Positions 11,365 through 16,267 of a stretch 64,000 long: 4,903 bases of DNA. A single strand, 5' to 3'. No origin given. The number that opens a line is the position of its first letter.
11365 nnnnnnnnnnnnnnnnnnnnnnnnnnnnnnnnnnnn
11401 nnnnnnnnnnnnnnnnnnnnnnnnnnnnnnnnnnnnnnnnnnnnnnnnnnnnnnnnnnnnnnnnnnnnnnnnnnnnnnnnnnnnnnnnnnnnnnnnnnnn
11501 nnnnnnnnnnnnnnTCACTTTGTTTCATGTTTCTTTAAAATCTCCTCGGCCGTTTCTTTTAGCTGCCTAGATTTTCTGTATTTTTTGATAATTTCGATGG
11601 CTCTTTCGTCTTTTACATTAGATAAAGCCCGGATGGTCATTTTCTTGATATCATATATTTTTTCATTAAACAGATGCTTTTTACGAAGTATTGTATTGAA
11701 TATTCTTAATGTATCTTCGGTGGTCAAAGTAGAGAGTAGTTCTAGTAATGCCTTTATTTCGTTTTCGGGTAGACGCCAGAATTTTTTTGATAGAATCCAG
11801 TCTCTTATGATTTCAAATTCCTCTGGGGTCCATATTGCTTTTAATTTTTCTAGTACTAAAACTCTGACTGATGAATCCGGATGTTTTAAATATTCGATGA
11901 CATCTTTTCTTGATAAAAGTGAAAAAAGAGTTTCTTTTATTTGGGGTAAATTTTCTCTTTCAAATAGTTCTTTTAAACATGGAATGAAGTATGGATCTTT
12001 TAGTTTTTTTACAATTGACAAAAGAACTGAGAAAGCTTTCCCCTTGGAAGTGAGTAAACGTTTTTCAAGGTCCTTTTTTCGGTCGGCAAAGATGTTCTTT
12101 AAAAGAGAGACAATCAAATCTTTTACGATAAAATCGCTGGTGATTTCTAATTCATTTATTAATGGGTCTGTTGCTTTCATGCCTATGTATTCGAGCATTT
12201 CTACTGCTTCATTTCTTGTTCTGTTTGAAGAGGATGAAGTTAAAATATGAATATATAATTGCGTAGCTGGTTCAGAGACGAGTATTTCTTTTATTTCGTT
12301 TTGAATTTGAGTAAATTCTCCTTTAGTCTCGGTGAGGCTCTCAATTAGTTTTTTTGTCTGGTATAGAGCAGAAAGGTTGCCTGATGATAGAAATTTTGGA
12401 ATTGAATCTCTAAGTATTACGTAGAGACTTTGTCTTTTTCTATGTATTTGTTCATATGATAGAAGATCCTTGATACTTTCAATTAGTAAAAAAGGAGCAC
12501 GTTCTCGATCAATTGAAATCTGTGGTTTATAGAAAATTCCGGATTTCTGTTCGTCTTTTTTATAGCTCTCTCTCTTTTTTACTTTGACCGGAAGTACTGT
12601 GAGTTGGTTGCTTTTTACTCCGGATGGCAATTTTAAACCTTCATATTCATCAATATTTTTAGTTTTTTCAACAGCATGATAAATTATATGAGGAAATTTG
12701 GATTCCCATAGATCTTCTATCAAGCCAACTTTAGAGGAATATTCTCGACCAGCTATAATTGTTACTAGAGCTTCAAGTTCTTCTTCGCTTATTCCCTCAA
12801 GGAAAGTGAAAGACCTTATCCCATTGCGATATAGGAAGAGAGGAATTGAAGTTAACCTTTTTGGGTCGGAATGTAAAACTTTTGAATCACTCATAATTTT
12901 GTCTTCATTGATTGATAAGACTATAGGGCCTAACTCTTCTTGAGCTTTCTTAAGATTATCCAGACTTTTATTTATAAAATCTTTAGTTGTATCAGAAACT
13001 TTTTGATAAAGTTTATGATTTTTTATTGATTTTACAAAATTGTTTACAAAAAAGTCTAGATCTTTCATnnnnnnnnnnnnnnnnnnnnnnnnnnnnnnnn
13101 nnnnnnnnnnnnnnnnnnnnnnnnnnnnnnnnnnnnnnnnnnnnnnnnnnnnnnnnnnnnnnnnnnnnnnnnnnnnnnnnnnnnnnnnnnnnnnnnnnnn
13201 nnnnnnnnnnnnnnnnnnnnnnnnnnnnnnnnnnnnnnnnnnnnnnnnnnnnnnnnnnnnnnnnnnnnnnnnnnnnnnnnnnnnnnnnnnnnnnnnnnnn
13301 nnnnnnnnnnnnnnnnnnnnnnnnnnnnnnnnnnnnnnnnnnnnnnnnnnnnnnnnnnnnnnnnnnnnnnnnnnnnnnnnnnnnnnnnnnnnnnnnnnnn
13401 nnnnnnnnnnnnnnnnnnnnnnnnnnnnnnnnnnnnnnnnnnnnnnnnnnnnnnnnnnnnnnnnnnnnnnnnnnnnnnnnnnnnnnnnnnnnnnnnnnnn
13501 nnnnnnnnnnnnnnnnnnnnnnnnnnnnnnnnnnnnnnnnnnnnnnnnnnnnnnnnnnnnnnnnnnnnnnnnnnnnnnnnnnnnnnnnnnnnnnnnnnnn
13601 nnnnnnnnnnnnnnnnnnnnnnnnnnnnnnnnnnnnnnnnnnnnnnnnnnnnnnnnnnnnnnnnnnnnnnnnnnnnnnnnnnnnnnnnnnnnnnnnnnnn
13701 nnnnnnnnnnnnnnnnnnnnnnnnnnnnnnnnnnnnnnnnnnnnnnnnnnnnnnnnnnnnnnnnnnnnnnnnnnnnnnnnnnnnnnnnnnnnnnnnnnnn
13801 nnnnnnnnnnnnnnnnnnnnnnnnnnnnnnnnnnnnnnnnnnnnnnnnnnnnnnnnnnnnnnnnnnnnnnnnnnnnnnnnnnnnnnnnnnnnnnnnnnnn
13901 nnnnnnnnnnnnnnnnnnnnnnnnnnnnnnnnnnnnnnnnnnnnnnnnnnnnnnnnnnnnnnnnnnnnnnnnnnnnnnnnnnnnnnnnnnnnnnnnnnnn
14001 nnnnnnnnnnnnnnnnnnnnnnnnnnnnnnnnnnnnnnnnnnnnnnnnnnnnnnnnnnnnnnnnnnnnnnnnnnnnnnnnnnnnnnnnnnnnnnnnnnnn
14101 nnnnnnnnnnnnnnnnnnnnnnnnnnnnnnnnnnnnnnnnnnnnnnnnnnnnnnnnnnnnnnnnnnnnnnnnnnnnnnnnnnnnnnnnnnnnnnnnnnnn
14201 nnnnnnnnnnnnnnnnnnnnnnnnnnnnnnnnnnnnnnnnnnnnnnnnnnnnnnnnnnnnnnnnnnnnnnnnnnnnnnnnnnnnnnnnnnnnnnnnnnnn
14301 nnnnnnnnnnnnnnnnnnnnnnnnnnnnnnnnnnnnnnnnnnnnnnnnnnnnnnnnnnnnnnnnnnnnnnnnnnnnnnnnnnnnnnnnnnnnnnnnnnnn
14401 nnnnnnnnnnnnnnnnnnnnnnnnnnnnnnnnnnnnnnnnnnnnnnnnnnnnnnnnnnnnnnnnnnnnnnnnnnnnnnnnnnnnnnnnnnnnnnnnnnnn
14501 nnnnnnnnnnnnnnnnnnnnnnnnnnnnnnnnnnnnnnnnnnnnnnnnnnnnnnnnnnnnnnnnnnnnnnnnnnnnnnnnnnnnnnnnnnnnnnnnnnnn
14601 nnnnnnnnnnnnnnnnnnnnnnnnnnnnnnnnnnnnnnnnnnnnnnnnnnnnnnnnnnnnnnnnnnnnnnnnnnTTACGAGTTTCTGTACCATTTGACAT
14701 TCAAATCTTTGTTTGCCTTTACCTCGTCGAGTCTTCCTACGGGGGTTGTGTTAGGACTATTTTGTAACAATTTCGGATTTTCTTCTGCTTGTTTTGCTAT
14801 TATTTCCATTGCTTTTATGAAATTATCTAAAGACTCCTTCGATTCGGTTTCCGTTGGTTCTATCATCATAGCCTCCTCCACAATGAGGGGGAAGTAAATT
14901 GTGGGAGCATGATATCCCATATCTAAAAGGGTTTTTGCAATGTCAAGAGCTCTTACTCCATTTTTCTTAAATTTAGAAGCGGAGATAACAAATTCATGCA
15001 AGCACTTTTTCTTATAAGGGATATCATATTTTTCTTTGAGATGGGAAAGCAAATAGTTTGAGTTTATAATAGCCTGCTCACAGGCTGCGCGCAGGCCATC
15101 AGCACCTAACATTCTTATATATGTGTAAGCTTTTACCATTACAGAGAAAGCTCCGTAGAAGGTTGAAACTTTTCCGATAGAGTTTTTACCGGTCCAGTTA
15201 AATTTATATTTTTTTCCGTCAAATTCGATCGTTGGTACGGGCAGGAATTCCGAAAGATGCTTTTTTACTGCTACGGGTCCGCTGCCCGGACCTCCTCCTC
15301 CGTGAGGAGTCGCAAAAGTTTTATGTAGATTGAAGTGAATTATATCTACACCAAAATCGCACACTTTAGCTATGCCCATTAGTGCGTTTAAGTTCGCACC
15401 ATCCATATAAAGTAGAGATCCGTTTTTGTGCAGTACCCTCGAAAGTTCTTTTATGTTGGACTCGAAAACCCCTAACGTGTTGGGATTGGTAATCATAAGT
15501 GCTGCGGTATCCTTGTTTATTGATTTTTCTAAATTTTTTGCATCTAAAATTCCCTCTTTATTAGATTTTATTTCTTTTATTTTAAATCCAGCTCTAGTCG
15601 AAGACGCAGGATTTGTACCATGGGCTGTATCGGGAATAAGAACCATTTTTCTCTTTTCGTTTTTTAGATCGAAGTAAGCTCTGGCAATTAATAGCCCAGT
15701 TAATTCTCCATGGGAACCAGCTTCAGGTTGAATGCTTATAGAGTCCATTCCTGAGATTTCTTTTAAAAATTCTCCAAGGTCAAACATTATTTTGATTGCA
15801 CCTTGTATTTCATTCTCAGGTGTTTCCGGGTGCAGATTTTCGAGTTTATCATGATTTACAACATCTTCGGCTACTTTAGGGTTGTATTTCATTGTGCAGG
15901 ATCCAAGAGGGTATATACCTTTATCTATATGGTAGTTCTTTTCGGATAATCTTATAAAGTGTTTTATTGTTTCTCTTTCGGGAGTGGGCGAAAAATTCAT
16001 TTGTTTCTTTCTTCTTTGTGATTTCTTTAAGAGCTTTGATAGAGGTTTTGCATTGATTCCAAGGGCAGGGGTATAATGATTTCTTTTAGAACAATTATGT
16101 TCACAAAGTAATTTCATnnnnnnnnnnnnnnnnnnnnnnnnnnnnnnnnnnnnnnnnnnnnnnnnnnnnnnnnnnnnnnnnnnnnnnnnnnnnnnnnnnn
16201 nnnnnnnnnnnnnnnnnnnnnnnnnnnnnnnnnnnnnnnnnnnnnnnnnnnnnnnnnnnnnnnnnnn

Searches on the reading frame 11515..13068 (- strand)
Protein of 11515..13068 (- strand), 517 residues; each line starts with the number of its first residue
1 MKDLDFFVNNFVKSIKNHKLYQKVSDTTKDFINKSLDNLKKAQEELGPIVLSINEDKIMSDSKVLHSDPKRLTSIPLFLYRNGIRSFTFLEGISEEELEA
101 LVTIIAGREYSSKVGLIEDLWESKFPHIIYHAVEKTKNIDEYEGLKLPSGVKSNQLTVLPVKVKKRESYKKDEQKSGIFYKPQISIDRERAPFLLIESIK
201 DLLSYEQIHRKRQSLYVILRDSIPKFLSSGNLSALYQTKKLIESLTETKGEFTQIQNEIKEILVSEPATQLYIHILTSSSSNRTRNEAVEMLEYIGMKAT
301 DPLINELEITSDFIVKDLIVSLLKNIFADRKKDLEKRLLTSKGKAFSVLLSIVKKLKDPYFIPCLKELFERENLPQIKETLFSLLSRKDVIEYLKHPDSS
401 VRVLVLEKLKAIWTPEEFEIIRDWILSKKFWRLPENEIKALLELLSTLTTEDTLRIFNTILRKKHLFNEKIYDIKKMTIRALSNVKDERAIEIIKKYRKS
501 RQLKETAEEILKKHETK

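Call 69: search_protein_families(library=pfam, proteins=[window:11515-13068:-], max_evalue=0.00001)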
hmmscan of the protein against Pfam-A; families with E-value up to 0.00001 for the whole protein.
window:11515-13068:- (517 aa): 1 family
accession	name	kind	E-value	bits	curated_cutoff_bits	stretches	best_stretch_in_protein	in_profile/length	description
PF13646.12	HEAT_2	-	2.1e-06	28.4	27.7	0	472-500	45-73/88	HEAT repeats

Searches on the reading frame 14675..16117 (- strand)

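Call 69: search_protein_families(library=pfam, proteins=[window:14675-16117:-], max_evalue=0.00001)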
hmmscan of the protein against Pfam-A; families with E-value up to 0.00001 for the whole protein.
window:14675-16117:- (480 aa): 3 families
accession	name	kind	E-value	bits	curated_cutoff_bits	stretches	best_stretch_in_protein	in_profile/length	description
PF21478.3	GcvP2_C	-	1.2e-28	99.9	27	1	345-446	1-104/122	Glycine dehydrogenase, C-terminal domain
PF02347.22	GDC-P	-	2.4e-13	50.2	26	1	36-293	39-284/429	Glycine cleavage system P-protein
PF00266.25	Aminotran_5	-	6.1e-13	48.9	21.5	1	143-273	76-207/371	Aminotransferase class-V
